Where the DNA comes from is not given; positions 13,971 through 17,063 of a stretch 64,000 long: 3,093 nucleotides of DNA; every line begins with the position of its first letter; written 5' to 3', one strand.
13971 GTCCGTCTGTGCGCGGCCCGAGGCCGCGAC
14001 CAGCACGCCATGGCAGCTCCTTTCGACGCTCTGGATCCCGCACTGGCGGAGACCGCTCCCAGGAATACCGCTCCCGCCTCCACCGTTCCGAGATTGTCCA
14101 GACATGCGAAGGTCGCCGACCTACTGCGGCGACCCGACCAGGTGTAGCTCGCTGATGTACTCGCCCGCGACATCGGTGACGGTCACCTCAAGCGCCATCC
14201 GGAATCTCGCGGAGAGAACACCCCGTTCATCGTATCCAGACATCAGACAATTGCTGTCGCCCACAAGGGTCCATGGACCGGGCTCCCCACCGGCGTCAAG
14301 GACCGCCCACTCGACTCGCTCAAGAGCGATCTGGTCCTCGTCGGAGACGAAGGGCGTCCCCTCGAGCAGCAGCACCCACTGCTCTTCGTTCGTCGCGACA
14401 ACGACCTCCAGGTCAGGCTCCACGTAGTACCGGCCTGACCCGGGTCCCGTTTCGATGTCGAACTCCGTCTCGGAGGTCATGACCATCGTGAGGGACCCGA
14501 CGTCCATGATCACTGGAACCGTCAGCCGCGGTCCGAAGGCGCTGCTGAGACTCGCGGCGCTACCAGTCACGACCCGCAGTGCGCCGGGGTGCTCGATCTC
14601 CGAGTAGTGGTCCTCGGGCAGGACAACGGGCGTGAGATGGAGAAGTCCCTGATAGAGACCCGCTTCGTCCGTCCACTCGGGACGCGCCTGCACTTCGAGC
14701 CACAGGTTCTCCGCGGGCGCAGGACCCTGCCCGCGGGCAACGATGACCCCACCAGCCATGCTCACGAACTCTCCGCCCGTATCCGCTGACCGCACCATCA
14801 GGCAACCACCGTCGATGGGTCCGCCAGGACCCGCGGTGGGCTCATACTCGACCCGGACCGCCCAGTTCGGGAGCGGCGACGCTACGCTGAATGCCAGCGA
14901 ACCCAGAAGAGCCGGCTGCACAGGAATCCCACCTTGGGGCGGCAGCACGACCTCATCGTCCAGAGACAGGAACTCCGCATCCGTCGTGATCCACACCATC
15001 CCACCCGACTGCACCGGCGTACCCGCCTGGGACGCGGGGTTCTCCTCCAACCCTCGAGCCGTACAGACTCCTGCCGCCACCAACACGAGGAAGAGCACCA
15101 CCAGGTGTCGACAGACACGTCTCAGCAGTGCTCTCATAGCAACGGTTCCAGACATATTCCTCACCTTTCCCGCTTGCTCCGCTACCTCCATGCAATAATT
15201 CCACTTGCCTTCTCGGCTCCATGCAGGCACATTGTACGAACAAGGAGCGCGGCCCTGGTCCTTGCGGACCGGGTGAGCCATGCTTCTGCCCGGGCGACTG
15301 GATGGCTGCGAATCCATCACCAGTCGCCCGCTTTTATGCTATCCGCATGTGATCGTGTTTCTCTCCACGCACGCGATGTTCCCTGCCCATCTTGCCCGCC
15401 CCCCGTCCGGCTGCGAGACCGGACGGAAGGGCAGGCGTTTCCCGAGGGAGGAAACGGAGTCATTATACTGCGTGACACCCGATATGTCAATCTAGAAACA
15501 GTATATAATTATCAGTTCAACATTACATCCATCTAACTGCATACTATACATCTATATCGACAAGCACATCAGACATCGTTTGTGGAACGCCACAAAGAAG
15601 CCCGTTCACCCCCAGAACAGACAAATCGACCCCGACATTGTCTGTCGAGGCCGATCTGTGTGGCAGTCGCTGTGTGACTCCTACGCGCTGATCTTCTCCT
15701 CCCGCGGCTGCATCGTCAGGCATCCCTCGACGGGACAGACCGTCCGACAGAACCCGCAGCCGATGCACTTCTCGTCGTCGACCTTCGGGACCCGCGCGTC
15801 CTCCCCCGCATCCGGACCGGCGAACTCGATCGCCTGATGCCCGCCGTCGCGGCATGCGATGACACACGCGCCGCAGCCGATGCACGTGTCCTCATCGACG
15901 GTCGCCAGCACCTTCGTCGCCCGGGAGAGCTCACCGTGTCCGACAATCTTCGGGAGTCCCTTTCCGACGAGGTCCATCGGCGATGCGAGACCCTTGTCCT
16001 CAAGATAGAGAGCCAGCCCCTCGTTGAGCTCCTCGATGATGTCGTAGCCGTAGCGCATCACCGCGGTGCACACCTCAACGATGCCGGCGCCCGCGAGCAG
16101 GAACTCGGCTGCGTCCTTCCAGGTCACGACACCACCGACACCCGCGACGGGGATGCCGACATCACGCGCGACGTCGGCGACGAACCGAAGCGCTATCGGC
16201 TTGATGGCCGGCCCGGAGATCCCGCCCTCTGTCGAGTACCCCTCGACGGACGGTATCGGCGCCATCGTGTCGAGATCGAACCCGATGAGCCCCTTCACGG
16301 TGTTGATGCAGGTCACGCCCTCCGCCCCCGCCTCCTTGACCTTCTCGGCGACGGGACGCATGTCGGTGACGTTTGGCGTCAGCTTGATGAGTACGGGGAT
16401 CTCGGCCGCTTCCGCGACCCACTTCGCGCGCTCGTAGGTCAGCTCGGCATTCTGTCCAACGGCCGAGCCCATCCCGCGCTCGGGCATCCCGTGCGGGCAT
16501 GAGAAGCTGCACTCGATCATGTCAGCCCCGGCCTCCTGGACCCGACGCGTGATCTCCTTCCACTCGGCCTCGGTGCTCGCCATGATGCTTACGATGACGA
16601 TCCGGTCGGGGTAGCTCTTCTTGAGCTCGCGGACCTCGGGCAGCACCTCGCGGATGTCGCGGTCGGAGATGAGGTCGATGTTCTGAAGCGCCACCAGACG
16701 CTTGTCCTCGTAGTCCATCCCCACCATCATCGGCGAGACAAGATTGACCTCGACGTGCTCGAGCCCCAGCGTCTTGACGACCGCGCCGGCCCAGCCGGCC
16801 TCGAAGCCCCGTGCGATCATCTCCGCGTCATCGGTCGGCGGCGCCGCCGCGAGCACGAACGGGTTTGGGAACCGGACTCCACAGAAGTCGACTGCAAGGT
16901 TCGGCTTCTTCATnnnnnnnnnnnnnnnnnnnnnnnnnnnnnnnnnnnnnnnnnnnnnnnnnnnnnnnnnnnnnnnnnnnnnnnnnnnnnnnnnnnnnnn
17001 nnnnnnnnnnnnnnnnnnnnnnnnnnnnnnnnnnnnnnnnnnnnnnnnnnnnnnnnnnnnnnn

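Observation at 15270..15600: Second copy of the promoter-leader module shows compensatory base-pair changes, which points to a functional RNA structure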

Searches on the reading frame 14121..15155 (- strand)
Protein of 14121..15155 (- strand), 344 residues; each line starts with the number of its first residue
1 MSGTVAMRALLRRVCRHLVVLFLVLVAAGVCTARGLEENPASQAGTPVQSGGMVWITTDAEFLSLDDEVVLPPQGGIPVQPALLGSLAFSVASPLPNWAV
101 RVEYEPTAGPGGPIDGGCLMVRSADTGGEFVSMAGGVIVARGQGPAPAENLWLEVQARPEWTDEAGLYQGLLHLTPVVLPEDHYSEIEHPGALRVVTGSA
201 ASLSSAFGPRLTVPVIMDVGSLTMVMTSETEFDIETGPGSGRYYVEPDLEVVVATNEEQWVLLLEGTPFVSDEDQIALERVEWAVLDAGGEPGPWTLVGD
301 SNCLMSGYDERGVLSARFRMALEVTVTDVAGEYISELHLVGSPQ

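Call 18: search_protein_families(library=pfam, proteins=[window:14121-15155:-], max_evalue=0.01)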
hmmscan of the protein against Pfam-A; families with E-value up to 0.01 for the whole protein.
window:14121-15155:- (344 aa): 0 families

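Call 20: find_encoding_contigs(protein=window:14121-15155:-, flank=3000, max_places=6)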
Protein window:14121-15155:- (344 aa): no gene with exactly this product is on record in the collection.

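Call 60: find_homologous_proteins(query=window:14121-15155:-, max_evalue=0.001)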
Query window:14121-15155:- (344 aa): 15 proteins with E <= 0.001 among 8000 candidates.
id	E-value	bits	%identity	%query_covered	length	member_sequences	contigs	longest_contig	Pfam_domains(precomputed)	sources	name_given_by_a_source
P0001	2.0e-224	762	100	100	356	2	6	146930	-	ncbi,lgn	-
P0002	6.5e-162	557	76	98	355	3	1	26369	-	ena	-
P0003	3.3e-160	551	81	90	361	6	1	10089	-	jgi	-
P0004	2.6e-154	532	74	95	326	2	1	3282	-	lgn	-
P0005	5.1e-152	524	79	86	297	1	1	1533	-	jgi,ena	-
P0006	6.5e-146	504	70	99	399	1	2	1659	-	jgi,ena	-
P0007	5.3e-128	445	63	90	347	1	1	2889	-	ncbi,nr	ncbi:hypothetical protein KAW64_02755, partial [bacterium]|nr:hypothetical protein [bacterium]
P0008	1.4e-125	437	62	92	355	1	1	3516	-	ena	-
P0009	3.7e-123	429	61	96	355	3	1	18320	-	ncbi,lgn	-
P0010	1.0e-92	329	50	97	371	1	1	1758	-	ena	-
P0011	2.1e-87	312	52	86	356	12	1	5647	-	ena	-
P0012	3.6e-84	301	52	84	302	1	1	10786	-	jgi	jgi:hypothetical protein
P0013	9.1e-83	297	50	92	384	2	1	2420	-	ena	-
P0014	1.9e-81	292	52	85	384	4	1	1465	-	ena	-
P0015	1.8e-60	223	55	60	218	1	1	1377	-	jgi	-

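Call 61: find_encoding_contigs(protein=P0009, flank=3000, max_places=2)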
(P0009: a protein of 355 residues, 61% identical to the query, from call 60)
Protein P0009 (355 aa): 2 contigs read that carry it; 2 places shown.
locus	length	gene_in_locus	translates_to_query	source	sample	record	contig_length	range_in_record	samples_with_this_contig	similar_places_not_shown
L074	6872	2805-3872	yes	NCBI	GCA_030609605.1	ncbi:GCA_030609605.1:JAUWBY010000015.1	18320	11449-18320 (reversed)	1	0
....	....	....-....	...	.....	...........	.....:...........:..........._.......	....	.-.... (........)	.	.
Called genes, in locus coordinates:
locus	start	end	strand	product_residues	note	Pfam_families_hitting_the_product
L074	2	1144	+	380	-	?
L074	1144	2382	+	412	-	PF01180:DHO_dh, PF01207:Dus (weak), PF12837:Fer4_6 (weak), PF12838:Fer4_7, PF13237:Fer4_10 (weak), PF14697:Fer4_21, PF00037:Fer4 (weak), PF12797:Fer4_2 (weak), +1 more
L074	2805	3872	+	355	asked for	-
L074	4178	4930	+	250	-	-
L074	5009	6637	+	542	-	-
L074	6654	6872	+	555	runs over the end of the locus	-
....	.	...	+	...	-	?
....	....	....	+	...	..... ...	-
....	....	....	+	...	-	?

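Call 62: find_encoding_contigs(protein=P0012, flank=3000, max_places=2)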
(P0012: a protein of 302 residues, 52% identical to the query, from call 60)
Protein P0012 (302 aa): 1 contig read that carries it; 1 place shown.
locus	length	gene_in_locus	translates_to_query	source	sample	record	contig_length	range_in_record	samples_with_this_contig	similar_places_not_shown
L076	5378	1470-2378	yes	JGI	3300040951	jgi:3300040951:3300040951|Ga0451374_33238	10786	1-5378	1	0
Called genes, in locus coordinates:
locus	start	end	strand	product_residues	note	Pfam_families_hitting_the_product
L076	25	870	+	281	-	PF01180:DHO_dh, PF13237:Fer4_10 (weak), PF14697:Fer4_21, PF12838:Fer4_7, PF13187:Fer4_9 (weak), PF00037:Fer4, PF12797:Fer4_2 (weak), PF12837:Fer4_6 (weak), +2 more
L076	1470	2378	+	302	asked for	-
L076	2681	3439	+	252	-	-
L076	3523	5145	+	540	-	-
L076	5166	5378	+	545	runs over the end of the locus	PF00263:Secretin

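Call 63: find_encoding_contigs(protein=P0011, flank=3000, max_places=2)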
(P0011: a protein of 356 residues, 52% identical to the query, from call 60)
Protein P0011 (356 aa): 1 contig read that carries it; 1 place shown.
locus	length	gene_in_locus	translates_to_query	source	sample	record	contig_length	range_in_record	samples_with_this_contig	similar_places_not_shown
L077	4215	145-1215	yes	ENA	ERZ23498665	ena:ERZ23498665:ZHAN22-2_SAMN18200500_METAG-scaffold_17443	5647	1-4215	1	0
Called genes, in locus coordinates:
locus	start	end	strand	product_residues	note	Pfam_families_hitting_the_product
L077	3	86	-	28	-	?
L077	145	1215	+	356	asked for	-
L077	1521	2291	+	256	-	-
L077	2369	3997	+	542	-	-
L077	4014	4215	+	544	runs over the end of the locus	?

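Call 64: find_encoding_contigs(protein=P0002, flank=3000, max_places=2)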
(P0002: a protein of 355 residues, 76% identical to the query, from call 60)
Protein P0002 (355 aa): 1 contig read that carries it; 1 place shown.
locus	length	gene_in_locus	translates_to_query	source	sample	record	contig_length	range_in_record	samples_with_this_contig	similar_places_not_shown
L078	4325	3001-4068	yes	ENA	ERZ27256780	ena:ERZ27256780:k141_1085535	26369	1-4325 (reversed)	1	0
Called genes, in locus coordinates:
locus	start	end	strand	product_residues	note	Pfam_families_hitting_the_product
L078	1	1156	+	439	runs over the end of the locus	PF14691:Fer4_20, PF01262:AlaDh_PNT_C (faint), PF01946:Thi4 (weak), PF01266:DAO (weak), PF01494:FAD_binding_3 (weak), PF07992:Pyr_redox_2, PF12831:FAD_oxidored (weak), PF13450:NAD_binding_8, +4 more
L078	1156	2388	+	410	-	PF01180:DHO_dh, PF01207:Dus (weak), PF13187:Fer4_9 (faint), PF12837:Fer4_6 (weak), PF12838:Fer4_7, PF14697:Fer4_21, PF00037:Fer4 (weak), PF12797:Fer4_2 (weak), +2 more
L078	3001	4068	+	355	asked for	-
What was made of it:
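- Each copy is orthologously conserved in synteny with its own gene (calls 61-64).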

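Call 83: predict_structure(alignment_id=A7)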
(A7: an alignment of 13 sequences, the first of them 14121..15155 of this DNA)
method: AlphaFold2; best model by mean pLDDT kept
length: 344 residues; sequences in the alignment: 13
mean_pLDDT: 53.9   pTM: 0.51
mean pLDDT of the five models: 53.9, 52.4, 52.3, 52.1, 52.1
residues with pLDDT >= 90: 43; 70-90: 72; 50-70: 33; < 50: 196
segments of 3 or more residues with pLDDT < 50: 1-18, 23-45, 49-51, 76-78, 183-208, 222-344
pLDDT, mean of each block of 10 residues (from residue 1): 36 46 44 30 45 74 87 55 89 81 88 81 91 88 79 84 72 83 39 31 38 85 35 34 33 30 29 31 37 40 28 28 39 32 29
secondary structure, 60 per line:
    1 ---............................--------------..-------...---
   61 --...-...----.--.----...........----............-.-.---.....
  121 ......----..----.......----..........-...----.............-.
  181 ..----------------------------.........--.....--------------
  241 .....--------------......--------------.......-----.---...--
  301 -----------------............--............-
elements in order: H4-31 E55-57 E63-65 E67-69 E82-92 E97-108 E119-123 E137-143 E148-157 E166-178 E211-219 E222-226 E241-245 E260-265 E280-286 E296-298 E318-329 E332-343

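Call 85: fold_search(model_id=the predicted structure, library=pdb)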
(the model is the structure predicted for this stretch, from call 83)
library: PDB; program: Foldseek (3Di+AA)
matches with E <= 10: 1385; with E <= 0.001: 4
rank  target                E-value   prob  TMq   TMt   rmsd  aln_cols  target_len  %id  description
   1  8v3j_D                3.5e-04  1.00  0.26  0.39  11.5       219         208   13  Structure-Based Engineering of a Highly Immunogenic, Conformationally Stabilized FimH Antigen for a Urinary Tract Infe (released 2025-02-05)
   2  9uvm                  4.1e-04  0.96  0.24  0.21  14.3       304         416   12  The SeMet pili protein of Streptococcus Sanguinis (released 2026-01-21)
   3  8k2j                  5.1e-04  0.99  0.23  0.16  17.1       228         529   11  Crystal structure of Group 3 Oligosaccharide/Monosaccharide-releasing beta-N-acetylgalactosaminidase NgaDssm, apo form (released 2024-04-24)
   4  6vjb                  5.7e-04  0.80  0.17  0.06  15.8       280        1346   11  Crystal structure of a catalytically inactive CXC Chemokine-degrading protease SpyCEP from Streptococcus pyogenes (released 2020-04-15)
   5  3hrz_B                1.1e-03  0.44  0.15  0.19  16.7       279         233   12  Cobra Venom Factor (CVF) in complex with human factor B (released 2009-07-07)
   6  5k93_A                1.1e-03  0.99  0.25  0.37  17.8       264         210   10  PapD wild-type chaperone (released 2016-07-20)
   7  3dpa                  1.1e-03  0.98  0.23  0.33  17.7       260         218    6  CRYSTAL STRUCTURE OF CHAPERONE PROTEIN PAPD REVEALS AN IMMUNOGLOBULIN FOLD (released 1991-10-15)
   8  8k2g_A                1.3e-03  0.97  0.21  0.15  14.1       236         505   13  Crystal structure of Group 1 Oligosaccharide-releasing beta-N-acetylgalactosaminidase NgaCa from Cohnella abietis, apo (released 2024-04-24)
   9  3gfu_C                1.4e-03  0.95  0.21  0.32  16.2       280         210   11  FaeE-FaeG chaperone-major pilin complex of F4 ac 5/95 fimbriae (released 2009-10-20)
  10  1qpp_B                1.4e-03  0.91  0.20  0.29  16.1       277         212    9  CRYSTAL STRUCTURES OF SELF CAPPING PAPD CHAPERONE HOMODIMERS (released 1999-07-07)
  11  1wd8                  1.5e-03  0.98  0.23  0.15   8.1       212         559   11  Calcium free form of human peptidylarginine deiminase type4 (PAD4) (released 2004-07-13)
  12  9huh_B                1.5e-03  0.96  0.22  0.15   9.5       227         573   11  CryoEM structure of human peptidylarginine deiminase type 4 (PAD4) in 10 mM calcium (released 2025-10-22)
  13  2dey_X                1.5e-03  0.90  0.21  0.13  10.1       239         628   10  Crystal structure of human peptidylarginine deiminase 4 in complex with histone H4 N-terminal tail including Arg3 (released 2006-04-11)
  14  8jmw_A                1.6e-03  0.93  0.20  0.15  16.1       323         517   10  Fibril form of serine peptidase Vpr (released 2023-12-06)
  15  2j7l                  2.0e-03  0.97  0.23  0.36  18.0       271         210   10  E. coli P Pilus chaperone PapD in complex with a pilus biogenesis inhibitor, pilicide 2c (released 2006-11-01)
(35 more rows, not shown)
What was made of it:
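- Tried and rejected: The AlphaFold model is poor (pLDDT 54), showing a TM helix plus beta-sandwich, and fold matches are generic Ig-like with TM about 0.25 (calls 83, 85).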

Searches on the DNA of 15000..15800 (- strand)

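Call 10: search_rna_families(source=window, start=15000, end=15800, threshold=evalue, max_evalue=10)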
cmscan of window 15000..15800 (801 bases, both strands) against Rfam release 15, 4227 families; matches with E-value up to 10: 2.
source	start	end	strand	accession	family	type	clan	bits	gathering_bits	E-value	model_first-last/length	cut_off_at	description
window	15617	15645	-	RF00130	mir-192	Gene; miRNA;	-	13.4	54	9.5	24-52/76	no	mir-192/215 microRNA precursor family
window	15258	15303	+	RF02267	Vax2os1_2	Gene; lncRNA;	-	4.2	55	8.6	1-466/466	no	Vax2os1 conserved region 2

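Call 91: search_dna_similar(query=window:15190-15500:-, collection=plasmids, mode=distant, max_rows=10)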
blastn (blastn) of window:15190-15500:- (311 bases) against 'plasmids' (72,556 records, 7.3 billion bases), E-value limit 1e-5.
No match.
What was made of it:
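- On Plasmid copy-number ctRNAs (CopA, RNAI, RNAII): There is no plasmid similarity (call 91).
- Closest known: Plasmid countertranscript. Different: No plasmid relatives were found (call 91), and there is no experimental evidence of transcription or inhibition.
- Tried and rejected: Plasmid and viral origin: no plasmid match (call 91).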

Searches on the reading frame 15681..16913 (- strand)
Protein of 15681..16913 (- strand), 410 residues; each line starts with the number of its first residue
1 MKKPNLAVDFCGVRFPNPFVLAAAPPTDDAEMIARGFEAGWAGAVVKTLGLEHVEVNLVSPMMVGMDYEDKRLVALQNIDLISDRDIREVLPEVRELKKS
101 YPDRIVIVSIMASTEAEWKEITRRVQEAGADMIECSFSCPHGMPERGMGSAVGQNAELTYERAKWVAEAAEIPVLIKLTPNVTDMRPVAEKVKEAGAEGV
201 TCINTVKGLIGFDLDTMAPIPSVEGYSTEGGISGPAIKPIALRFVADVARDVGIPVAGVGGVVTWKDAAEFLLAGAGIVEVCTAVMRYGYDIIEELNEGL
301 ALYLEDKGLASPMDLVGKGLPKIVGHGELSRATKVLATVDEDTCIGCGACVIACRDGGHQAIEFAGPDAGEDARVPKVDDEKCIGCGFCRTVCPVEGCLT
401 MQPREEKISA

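Call 18: search_protein_families(library=pfam, proteins=[window:15681-16913:-], max_evalue=0.01)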
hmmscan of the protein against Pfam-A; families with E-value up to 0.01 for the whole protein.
window:15681-16913:- (410 aa): 16 families
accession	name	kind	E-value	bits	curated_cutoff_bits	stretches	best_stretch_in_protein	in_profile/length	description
PF01180.27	DHO_dh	-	5.5e-40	137.8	27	1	6-301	2-288/291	Dihydroorotate dehydrogenase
PF14697.11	Fer4_21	-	5.2e-18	65.4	35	1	337-401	1-59/59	4Fe-4S dicluster domain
PF00037.32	Fer4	-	1.4e-11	44.1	21.1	2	376-396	1-21/24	4Fe-4S binding domain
PF12838.12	Fer4_7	-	1.6e-10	41.7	27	1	343-395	1-50/52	4Fe-4S dicluster domain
PF12837.12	Fer4_6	-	3.9e-10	39.6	25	2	337-355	2-20/24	4Fe-4S binding domain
PF12797.12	Fer4_2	-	3.6e-09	36.4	24.5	2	375-395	2-22/22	4Fe-4S binding domain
PF13237.11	Fer4_10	-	2e-08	34.5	25.5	2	339-361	4-28/53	4Fe-4S dicluster domain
PF01207.24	Dus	-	1.1e-07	31.7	20.4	1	97-272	47-203/311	Dihydrouridine synthase (Dus)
PF12800.12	Fer4_4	-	3.5e-07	30.4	24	2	342-356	2-16/17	4Fe-4S binding domain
PF13187.11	Fer4_9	-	4.9e-06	26.9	27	1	344-395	2-49/52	4Fe-4S dicluster domain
PF13370.11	Fer4_13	-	0.00034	21.7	24.5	0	378-394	1-17/58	4Fe-4S single cluster domain of Ferredoxin I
PF17179.9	Fer4_22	-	0.00076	20.7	27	0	382-403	1-22/95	4Fe-4S dicluster domain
PF13534.11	Fer4_17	-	0.00093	20.1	22.2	0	382-395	1-14/61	4Fe-4S dicluster domain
PF13459.11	Fer4_15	-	0.0012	19.9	22.4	0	338-355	2-19/66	4Fe-4S single cluster domain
PF13183.11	Fer4_8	-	0.0022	18.9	27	1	342-395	3-66/68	4Fe-4S dicluster domain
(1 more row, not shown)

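Call 37: find_encoding_contigs(protein=window:15681-16913:-, flank=2000, max_places=5)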
Protein window:15681-16913:- (410 aa): 12 contigs read that carry it; 2 places shown.
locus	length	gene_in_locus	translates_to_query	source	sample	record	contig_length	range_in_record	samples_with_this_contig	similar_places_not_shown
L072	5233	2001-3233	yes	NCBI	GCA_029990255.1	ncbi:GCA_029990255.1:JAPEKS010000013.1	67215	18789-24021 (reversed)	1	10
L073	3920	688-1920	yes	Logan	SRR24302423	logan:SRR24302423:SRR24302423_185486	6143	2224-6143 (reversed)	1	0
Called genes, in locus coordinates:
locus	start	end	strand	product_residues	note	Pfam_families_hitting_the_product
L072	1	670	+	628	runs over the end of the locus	-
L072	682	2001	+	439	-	PF14691:Fer4_20, PF01946:Thi4 (weak), PF01266:DAO (weak), PF01494:FAD_binding_3 (weak), PF07992:Pyr_redox_2, PF12831:FAD_oxidored (weak), PF13450:NAD_binding_8, PF13738:Pyr_redox_3 (weak), +3 more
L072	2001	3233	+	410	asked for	PF01180:DHO_dh, PF01207:Dus (weak), PF00037:Fer4 (weak), PF12837:Fer4_6 (weak), PF12838:Fer4_7, PF14697:Fer4_21, PF00037:Fer4 (weak), PF12797:Fer4_2 (weak), +3 more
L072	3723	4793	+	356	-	-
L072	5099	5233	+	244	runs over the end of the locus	-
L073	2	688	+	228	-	?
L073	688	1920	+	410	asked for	PF01180:DHO_dh, PF01207:Dus (weak), PF00037:Fer4 (weak), PF12837:Fer4_6 (weak), PF12838:Fer4_7, PF14697:Fer4_21, PF00037:Fer4 (weak), PF12797:Fer4_2 (weak), +3 more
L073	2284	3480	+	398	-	-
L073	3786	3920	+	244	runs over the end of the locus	-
